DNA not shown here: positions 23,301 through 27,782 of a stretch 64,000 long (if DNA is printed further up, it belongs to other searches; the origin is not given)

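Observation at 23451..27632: Trl1-type three-domain tRNA ligase / RNA-repair gene, expanded by low-complexity insertions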

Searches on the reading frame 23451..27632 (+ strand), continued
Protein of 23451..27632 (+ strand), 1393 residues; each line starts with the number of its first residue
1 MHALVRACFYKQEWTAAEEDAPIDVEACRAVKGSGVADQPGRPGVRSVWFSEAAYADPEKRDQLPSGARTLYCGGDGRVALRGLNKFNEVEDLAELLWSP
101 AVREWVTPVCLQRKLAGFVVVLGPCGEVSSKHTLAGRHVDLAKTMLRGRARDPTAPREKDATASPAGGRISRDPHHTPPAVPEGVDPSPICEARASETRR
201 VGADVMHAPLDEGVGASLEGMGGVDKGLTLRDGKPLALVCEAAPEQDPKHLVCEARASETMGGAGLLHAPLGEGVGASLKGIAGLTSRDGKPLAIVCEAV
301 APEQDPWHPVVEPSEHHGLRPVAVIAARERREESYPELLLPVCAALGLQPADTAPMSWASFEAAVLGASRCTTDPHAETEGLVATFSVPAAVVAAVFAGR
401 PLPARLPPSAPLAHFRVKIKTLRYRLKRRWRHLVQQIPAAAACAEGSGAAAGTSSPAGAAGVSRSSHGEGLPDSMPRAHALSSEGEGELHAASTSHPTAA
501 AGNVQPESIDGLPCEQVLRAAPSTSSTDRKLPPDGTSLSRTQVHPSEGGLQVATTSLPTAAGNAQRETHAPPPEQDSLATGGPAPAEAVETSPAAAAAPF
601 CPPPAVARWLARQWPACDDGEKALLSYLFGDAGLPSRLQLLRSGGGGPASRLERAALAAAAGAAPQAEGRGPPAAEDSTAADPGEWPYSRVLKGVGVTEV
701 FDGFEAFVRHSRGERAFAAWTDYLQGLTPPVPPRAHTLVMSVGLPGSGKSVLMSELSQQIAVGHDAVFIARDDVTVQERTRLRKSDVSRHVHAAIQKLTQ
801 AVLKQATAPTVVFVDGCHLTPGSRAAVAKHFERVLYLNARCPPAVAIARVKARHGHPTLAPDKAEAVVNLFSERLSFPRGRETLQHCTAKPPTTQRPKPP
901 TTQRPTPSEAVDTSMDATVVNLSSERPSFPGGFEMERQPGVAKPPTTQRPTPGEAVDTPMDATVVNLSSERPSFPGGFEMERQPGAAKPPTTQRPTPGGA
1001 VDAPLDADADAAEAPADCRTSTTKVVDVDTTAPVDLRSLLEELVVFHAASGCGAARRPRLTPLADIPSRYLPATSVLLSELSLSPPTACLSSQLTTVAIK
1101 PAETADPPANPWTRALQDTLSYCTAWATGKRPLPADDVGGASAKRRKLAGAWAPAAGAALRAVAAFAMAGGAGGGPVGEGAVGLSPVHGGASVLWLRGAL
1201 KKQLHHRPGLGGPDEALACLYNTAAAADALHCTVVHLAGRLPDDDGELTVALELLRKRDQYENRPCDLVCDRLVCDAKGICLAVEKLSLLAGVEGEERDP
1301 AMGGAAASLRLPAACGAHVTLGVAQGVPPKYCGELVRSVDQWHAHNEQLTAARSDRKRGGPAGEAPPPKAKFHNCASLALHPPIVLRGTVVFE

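Call 30: search_protein_representatives(alignment_id=A2)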
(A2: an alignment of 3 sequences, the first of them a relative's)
Query: 3 sequences, 1010 profile positions. Proteins with E-value up to 0.001 (for the whole library): 268; up to 1e-10: 42; up to 1e-30: 25. The best 150 are listed.
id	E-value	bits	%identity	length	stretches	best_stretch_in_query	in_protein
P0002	0.0e+00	1756.7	-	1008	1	1-1008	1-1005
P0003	0.0e+00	1551.5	-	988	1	1-1009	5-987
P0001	0.0e+00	1481.9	-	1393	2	1-675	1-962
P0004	1.1e-153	530.3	-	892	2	1-631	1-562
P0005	1.4e-147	510.2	-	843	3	3-396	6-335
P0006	2.7e-69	251.0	-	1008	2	454-1007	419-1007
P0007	1.3e-66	242.1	-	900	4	70-352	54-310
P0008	8.3e-64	232.9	-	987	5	45-263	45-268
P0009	1.4e-45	172.6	-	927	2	3-345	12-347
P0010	4.8e-44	167.5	-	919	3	69-265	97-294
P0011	5.7e-44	167.2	-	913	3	41-344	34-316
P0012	1.6e-41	159.1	-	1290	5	68-301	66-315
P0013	1.0e-40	156.4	-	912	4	66-246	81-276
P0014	2.4e-39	151.9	-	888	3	55-345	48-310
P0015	2.7e-39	151.7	-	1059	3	44-263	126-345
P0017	4.7e-37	144.3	-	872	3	1-344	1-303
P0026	1.3e-30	123.0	-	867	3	66-345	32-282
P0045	1.2e-09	53.6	-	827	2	54-205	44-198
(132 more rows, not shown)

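Call 32: search_protein_families(library=pfam, alignment_id=A3, max_evalue=0.001)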
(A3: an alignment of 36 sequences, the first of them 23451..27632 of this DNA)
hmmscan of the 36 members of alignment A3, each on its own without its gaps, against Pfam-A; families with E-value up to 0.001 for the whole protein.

A. member 1, window:23451-27632:+ (1393 aa): 4 families
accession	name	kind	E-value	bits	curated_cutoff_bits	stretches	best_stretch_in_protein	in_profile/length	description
PF13671.12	AAA_33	-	2.5e-09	38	27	1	738-875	1-140/143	AAA domain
PF13238.12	AAA_18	-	7.2e-06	26.9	29.4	1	742-857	4-115/128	AAA domain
PF06414.18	Zeta_toxin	-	0.00049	20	22.3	1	737-809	17-94/199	Zeta toxin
PF08433.16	KTI12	-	0.00092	19.2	22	0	738-823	3-85/271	Chromatin associated protein KTI12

B. families by the number of members that match (of 36 scanned): 25 families
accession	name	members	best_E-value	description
PF09511.15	RNA_lig_T4_1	34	1.5e-86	RNA ligase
PF13671.12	AAA_33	31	5.6e-13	AAA domain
PF13238.12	AAA_18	28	4.6e-12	AAA domain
PF08433.16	KTI12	16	1e-09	Chromatin associated protein KTI12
PF13401.12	AAA_22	14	3.6e-05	AAA domain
PF13191.12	AAA_16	11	6.6e-07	AAA ATPase domain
PF01591.24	6PF2K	7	7.4e-09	6-phosphofructo-2-kinase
PF13207.12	AAA_17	6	1.6e-05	AAA domain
PF08303.17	tRNA_lig_kinase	5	6.3e-65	tRNA ligase kinase domain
PF08302.16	tRNA_lig_CPD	5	2.4e-55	Fungal tRNA ligase phosphodiesterase domain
PF00004.35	AAA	5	0.00011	ATPase family associated with various cellular activities (AAA)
PF24883.2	NPHP3_N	3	0.00041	Nephrocystin 3, N-terminal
PF06414.18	Zeta_toxin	3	0.00049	Zeta toxin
PF13604.12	AAA_30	2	5.4e-06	AAA domain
PF09414.15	RNA_ligase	2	1.5e-05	RNA ligase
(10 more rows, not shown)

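Call 34: find_homologous_proteins(query=A4, max_evalue=0.00001)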
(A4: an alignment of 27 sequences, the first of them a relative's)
Query A4 (27 sequences) (1008 aa, profile of the alignment): 3 proteins with E <= 0.00001 among 8000 candidates.
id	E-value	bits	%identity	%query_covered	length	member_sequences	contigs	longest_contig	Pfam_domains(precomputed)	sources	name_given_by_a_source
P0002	1.6e-198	680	100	100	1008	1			PF13671.13,PF13238.13,PF09511.16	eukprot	eukprot:Rhum_TRINITY_DN15549_c0_g1::Rhum_TRINITY_DN15549_c0_g1_i1::g.161182::m.161182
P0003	1.3e-194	667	33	100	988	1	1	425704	PF13671.13,PF09511.16,PF13191.13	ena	-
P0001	1.9e-132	462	47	19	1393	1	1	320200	PF13671.13,PF13238.13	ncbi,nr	ncbi:RNA ligase/AAA domain containing protein [Diplonema papillatum]|nr:RNA ligase/AAA domain contai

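Call 35: list_cluster_members(proteins=[P0003, P0004, P0005, P0006, P0007, P0009, P0014, P0017, P0026, P0045])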
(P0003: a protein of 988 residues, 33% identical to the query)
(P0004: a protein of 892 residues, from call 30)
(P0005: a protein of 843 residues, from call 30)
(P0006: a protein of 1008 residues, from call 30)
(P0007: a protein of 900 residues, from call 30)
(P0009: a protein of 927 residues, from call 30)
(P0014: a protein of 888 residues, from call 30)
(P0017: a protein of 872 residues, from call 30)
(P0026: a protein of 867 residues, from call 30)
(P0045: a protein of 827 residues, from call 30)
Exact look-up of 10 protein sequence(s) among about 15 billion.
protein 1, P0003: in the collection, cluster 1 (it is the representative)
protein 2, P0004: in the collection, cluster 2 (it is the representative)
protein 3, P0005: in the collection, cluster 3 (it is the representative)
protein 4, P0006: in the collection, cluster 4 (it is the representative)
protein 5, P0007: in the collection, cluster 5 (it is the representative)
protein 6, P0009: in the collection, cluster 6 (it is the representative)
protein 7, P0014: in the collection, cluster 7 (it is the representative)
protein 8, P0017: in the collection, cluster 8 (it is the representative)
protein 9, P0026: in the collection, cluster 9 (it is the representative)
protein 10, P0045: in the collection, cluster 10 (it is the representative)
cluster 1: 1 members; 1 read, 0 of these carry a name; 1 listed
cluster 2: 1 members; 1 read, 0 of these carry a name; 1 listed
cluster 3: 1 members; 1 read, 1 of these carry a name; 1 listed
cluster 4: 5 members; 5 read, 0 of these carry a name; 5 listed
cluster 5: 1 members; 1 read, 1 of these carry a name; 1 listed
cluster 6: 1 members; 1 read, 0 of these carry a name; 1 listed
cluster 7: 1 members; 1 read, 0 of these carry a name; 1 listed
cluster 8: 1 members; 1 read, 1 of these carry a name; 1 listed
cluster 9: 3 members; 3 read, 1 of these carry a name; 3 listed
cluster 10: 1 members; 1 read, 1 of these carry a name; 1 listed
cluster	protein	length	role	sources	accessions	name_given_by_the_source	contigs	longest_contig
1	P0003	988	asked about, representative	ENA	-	-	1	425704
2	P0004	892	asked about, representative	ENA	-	-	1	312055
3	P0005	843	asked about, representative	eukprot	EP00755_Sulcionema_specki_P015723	Sspe_Gene.60154::Locus_33117_Transcript_1_1_Confidence_1.000_Length_2588::g.60154::m.60154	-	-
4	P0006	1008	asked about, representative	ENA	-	-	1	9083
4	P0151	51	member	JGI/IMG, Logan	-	-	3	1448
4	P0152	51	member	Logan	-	-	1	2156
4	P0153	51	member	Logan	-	-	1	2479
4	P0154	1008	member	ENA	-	-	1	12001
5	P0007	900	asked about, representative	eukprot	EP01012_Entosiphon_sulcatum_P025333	TRINITY_DN30648_c0_g1_i1.p1 TRINITY_DN30648_c0_g1~~TRINITY_DN30648_c0_g1_i1.p1 ORF ...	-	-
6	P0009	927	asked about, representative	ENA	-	-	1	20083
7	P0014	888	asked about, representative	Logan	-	-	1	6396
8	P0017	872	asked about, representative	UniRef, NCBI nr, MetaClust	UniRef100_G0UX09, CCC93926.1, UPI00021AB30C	T4 RNA ligase 1-like N-terminal domain-containing protein n=1 Tax=Trypanosoma congolense ... | conserved hypothetical protein [Trypanosoma congolense IL3000] | status=active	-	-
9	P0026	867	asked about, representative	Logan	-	-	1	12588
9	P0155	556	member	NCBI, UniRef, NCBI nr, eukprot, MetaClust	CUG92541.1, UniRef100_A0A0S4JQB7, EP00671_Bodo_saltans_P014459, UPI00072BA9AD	RNA ligase, putative [Bodo saltans] | RNA ligase, putative n=1 Tax=Bodo saltans TaxID=75058 RepID=A0A0S4JQB7_BODSA | CUG92541.1 RNA ligase, putative [Bodo saltans]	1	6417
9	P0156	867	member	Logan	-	-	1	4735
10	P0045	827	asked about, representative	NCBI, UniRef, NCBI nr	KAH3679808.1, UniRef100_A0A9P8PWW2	hypothetical protein WICPIJ_008508 [Wickerhamomyces pijperi] | tRNA ligase n=1 Tax=Wickerhamomyces pijperi TaxID=599730 RepID=A0A9P8PWW2_WICPI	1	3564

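Call 52: find_encoding_contigs(protein=P0003, flank=10000, max_places=3)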
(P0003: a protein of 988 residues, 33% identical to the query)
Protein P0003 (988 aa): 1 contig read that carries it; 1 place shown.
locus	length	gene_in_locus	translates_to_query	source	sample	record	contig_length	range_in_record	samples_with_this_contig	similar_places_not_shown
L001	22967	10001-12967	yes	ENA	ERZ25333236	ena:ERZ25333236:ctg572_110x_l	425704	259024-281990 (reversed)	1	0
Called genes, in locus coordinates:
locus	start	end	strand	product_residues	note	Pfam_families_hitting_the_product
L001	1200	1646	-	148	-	-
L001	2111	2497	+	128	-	-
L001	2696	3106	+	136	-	-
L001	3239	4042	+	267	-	-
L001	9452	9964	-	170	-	-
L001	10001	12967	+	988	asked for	PF09511:RNA_lig_T4_1, PF13191:AAA_16 (weak), PF13671:AAA_33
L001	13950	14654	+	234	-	-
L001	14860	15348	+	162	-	-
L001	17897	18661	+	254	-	-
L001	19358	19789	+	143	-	-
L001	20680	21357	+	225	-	-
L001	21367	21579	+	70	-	-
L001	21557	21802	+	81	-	-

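Call 53: find_encoding_contigs(protein=window:23451-27632:+, flank=10000, max_places=3)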
Protein window:23451-27632:+ (1393 aa): no gene with exactly this product is on record in the collection.

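Call 59: search_solved_structures(query=A4, max_evalue=0.1, show_alignments=0)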
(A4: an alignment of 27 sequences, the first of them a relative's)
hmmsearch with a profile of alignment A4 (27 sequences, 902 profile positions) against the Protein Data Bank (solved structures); distinct sequences matched with E-value up to 0.1: 164 (the best 60 are shown).
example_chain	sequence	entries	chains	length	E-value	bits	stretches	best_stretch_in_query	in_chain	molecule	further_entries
9qw7_A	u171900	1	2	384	2.3e-19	72.5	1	27-274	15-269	tRNA ligase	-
9r3w_A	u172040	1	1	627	8.8e-18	67.3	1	45-364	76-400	tRNA ligase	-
6n0v_A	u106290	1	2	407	9.9e-16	60.5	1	45-362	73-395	tRNA ligase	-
6n67_A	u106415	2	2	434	1.1e-15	60.4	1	45-363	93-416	tRNA ligase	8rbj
6n0t_A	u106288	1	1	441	5.6e-14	54.7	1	45-362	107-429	tRNA ligase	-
9drz_A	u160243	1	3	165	4.5e-13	51.7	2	490-582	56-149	p-loop containing nucleoside triphosphatehydrolase protein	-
9d8a_A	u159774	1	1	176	5.7e-12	48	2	490-570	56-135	Rhizopus azygosporus Kinase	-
3adb_A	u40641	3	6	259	7.8e-10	41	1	396-600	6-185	L-seryl-tRNA(Sec) kinase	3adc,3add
3a4l_A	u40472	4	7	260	8.6e-08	34.2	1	401-630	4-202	L-seryl-tRNA(Sec) kinase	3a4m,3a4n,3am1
5htk_A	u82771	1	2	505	2.9e-06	29.2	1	398-536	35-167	6-phosphofructo-2-kinase/fructose-2,6-bisphosphatase 2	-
2yq9_A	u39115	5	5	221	3.4e-06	28.9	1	740-846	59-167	2', 3'-CYCLIC-NUCLEOTIDE 3'-PHOSPHODIESTERASE | 2', 3'-CYCLIC NUCLEOTIDE 3'-PHOSPHODIESTERASE | 2',3'-cyclic-nucleotide 3'-phosphodiesterase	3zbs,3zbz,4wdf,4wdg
7o9f_A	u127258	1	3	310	3.7e-06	28.8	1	353-431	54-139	Signal recognition particle protein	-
4wdb_A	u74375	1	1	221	3.9e-06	28.7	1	740-846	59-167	2',3'-cyclic-nucleotide 3'-phosphodiesterase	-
9etl_A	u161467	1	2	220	4.1e-06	28.6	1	740-846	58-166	2',3'-cyclic-nucleotide 3'-phosphodiesterase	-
9ert_A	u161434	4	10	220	5e-06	28.4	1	740-846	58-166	2',3'-cyclic-nucleotide 3'-phosphodiesterase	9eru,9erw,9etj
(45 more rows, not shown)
